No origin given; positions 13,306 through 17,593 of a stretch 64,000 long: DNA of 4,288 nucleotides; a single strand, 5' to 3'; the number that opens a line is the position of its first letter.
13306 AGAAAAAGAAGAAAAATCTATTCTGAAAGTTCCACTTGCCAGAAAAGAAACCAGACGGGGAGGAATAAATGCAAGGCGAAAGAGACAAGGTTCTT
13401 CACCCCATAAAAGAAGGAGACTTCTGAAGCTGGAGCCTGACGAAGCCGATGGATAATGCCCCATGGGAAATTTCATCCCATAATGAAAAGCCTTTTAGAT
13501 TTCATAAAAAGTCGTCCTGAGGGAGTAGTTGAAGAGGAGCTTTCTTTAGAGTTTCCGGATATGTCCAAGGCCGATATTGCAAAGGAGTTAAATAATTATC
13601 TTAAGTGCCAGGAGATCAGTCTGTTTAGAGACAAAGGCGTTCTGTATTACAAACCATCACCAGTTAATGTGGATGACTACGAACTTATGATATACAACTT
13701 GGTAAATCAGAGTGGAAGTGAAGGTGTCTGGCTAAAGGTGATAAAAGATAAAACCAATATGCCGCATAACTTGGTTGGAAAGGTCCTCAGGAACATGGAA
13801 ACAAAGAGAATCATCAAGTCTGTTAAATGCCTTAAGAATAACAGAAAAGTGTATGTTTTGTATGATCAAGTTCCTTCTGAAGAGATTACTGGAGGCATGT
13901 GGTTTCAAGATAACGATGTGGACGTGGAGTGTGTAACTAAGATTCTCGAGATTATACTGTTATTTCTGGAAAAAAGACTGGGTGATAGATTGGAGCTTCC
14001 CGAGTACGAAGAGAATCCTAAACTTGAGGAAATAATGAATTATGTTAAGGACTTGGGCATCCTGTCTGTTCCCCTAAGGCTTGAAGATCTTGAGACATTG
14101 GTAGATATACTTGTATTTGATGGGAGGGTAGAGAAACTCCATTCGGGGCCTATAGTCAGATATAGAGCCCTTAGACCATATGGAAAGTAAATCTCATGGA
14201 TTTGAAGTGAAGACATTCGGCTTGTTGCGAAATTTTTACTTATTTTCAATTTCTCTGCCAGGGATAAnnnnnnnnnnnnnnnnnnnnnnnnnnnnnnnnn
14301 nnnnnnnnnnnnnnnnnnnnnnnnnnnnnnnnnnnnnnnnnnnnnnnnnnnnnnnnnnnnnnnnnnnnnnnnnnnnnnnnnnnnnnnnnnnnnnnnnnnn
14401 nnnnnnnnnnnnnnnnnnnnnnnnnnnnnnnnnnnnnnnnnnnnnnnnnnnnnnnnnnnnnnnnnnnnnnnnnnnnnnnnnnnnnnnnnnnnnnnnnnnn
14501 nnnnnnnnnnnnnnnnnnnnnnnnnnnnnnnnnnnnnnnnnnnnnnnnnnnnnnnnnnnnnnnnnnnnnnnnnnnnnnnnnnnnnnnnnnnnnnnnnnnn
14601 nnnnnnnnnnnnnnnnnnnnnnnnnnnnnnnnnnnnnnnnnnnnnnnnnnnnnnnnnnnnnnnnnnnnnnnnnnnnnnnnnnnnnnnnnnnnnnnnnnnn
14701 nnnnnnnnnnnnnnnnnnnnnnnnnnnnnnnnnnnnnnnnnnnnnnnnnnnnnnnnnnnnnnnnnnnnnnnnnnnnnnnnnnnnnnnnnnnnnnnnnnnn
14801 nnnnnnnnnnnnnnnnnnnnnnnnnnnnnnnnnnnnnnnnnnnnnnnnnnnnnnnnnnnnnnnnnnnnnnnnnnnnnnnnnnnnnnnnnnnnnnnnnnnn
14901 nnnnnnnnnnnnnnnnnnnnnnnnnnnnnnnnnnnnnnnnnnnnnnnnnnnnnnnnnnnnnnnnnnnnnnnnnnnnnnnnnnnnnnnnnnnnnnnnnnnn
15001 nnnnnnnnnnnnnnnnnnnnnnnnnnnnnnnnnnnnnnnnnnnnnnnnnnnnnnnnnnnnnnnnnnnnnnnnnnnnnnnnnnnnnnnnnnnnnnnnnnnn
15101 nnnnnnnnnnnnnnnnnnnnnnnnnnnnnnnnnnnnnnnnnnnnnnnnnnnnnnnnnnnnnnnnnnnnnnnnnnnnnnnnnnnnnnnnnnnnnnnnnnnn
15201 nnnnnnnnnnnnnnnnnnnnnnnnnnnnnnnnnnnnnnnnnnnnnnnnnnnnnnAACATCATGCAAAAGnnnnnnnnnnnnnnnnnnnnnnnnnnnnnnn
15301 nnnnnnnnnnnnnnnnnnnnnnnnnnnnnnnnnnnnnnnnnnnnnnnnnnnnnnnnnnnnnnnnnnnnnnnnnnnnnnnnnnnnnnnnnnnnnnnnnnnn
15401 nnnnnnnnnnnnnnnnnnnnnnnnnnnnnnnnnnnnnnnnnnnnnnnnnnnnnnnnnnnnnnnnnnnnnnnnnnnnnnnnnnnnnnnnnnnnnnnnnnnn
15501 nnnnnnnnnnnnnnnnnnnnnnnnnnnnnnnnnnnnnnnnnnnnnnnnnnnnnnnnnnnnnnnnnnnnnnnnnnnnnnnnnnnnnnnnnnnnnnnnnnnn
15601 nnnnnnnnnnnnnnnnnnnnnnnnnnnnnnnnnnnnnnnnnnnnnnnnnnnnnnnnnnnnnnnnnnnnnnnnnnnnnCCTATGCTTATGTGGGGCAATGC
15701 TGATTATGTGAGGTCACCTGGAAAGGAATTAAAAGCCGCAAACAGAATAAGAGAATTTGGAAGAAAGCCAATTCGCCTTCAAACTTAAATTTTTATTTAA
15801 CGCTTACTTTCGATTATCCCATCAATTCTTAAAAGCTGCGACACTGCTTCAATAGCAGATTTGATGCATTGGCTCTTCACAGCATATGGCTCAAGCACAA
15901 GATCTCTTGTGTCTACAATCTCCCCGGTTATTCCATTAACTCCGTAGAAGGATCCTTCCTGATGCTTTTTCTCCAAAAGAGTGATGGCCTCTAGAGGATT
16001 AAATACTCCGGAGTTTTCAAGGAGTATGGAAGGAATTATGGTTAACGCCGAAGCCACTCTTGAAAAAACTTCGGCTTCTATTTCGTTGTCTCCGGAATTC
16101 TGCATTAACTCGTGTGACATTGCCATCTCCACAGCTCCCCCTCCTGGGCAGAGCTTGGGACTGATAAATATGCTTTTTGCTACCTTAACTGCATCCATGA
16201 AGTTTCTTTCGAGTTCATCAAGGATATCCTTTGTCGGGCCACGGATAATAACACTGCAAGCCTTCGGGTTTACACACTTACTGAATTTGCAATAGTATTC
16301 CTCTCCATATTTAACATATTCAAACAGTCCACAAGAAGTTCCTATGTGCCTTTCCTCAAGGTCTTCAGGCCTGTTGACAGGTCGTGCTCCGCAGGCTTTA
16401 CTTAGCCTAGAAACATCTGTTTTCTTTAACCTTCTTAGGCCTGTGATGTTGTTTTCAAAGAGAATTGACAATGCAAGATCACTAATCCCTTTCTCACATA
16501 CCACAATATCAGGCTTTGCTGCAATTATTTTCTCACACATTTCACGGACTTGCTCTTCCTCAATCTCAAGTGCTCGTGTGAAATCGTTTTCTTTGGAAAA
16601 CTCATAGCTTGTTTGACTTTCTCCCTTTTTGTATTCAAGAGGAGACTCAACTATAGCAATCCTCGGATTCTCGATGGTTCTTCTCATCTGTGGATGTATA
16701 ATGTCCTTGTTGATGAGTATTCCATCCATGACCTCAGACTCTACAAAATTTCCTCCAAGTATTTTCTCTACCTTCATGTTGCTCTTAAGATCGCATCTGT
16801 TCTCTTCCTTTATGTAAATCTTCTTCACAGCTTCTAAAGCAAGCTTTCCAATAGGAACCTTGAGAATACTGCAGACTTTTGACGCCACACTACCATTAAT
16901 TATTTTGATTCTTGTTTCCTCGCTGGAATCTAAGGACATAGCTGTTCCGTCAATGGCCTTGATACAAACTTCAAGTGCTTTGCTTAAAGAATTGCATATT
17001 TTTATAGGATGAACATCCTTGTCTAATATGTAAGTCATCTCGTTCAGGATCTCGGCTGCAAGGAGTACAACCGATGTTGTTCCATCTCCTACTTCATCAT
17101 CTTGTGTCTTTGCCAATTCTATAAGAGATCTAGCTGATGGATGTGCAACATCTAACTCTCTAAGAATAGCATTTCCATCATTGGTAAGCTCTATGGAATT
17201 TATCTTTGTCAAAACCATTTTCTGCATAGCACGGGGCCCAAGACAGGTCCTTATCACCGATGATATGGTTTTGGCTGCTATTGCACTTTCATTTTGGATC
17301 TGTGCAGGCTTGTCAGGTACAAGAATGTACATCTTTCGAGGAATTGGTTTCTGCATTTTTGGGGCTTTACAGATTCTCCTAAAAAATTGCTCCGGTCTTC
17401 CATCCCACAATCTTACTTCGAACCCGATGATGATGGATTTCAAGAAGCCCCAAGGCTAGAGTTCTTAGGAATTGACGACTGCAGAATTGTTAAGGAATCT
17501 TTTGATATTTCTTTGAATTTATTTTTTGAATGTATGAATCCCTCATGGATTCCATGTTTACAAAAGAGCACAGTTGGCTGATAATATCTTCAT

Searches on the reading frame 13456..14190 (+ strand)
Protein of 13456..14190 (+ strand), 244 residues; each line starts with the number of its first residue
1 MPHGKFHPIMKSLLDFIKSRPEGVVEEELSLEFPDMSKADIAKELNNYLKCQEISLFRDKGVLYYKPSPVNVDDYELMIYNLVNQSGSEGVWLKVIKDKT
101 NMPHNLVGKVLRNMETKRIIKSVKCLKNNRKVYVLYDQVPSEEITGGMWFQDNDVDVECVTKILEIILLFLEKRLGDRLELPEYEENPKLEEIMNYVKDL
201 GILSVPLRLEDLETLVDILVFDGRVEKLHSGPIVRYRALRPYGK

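Call 3: search_protein_families(library=pfam, proteins=[window:13456-14190:+], max_evalue=10)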
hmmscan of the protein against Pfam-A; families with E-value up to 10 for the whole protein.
window:13456-14190:+ (244 aa): 4 families
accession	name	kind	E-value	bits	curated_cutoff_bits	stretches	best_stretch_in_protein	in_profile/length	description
PF05158.18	RNA_pol_Rpc34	-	1.7e-45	156.3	28.4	1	11-233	13-266/332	RNA polymerase Rpc34 subunit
PF08784.17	RPA_C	-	0.00035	21.7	22.6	1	74-116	51-95/106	Replication protein A C terminal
PF13099.11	DUF3944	-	0.11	12.8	24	1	210-222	16-28/35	Domain of unknown function (DUF3944)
PF25100.1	DUF7809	-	0.8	10.4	27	0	158-197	26-64/160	Domain of unknown function (DUF7809)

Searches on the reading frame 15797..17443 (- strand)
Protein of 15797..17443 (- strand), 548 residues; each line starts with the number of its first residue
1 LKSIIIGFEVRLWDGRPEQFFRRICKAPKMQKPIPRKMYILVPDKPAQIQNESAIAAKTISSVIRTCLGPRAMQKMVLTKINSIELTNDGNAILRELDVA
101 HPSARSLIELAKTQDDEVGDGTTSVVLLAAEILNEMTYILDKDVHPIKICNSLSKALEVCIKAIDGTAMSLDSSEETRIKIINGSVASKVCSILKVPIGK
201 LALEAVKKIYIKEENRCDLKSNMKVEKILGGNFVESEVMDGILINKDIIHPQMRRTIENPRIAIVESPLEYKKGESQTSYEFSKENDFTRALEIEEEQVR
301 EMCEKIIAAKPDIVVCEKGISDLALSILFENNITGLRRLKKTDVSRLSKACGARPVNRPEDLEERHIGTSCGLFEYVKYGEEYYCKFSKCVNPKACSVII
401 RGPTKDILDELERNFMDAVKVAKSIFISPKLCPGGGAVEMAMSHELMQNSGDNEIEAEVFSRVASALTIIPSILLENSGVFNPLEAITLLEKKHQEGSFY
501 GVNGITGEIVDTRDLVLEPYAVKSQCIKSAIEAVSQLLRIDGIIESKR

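Call 3: search_protein_families(library=pfam, proteins=[window:15797-17443:-], max_evalue=10)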
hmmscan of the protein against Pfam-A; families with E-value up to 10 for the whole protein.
window:15797-17443:- (548 aa): 1 family
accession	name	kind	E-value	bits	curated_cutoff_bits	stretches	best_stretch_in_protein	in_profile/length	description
PF00118.29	Cpn60_TCP1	-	2.3e-154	515.2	34.3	1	60-547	1-489/490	TCP-1/cpn60 chaperonin family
